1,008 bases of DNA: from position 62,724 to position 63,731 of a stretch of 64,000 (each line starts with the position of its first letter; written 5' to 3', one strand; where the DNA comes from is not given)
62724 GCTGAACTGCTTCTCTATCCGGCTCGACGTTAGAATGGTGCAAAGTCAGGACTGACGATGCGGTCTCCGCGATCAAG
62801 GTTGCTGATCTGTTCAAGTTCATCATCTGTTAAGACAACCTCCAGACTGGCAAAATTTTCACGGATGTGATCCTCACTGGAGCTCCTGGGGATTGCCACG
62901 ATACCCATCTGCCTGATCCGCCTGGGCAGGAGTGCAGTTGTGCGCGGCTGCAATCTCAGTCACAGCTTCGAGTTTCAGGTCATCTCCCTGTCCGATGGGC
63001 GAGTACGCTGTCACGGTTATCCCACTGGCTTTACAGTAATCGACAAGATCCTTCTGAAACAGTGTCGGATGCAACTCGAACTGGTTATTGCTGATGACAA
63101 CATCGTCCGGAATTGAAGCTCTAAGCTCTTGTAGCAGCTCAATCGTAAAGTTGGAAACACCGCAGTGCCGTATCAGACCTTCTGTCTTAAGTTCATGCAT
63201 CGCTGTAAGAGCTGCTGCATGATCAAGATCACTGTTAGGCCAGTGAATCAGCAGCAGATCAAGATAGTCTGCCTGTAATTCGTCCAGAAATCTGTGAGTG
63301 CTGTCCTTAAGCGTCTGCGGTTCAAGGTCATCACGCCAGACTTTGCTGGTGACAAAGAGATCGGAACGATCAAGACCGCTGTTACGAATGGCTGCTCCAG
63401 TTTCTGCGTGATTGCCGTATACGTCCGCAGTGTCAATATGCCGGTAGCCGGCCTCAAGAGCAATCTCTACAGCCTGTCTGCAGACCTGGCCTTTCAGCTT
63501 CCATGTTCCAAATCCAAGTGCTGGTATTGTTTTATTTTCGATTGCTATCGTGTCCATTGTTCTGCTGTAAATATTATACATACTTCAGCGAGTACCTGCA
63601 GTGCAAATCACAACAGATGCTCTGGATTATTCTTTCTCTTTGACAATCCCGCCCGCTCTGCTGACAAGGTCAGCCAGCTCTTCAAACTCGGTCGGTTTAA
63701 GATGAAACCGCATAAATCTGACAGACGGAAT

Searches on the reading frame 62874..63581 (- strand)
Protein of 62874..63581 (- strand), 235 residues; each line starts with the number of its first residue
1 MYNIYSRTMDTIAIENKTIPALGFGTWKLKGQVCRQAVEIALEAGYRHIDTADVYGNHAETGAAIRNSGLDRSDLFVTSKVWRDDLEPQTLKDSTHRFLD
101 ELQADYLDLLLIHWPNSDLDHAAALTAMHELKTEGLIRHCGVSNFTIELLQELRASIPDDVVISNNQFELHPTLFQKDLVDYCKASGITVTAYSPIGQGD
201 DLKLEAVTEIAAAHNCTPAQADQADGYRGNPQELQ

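Call 30: search_protein_families(library=pfam, proteins=[window:62874-63581:-], max_evalue=0.001)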
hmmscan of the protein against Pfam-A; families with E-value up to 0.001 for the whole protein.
window:62874-63581:- (235 aa): 1 family
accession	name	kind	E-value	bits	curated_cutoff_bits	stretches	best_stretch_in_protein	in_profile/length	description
PF00248.27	Aldo_ket_red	-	3.2e-42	145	24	1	22-199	2-195/291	Aldo/keto reductase family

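Call 75: find_encoding_contigs(protein=window:62874-63581:-, flank=10000, max_places=4)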
Protein window:62874-63581:- (235 aa): no gene with exactly this product is on record in the collection.
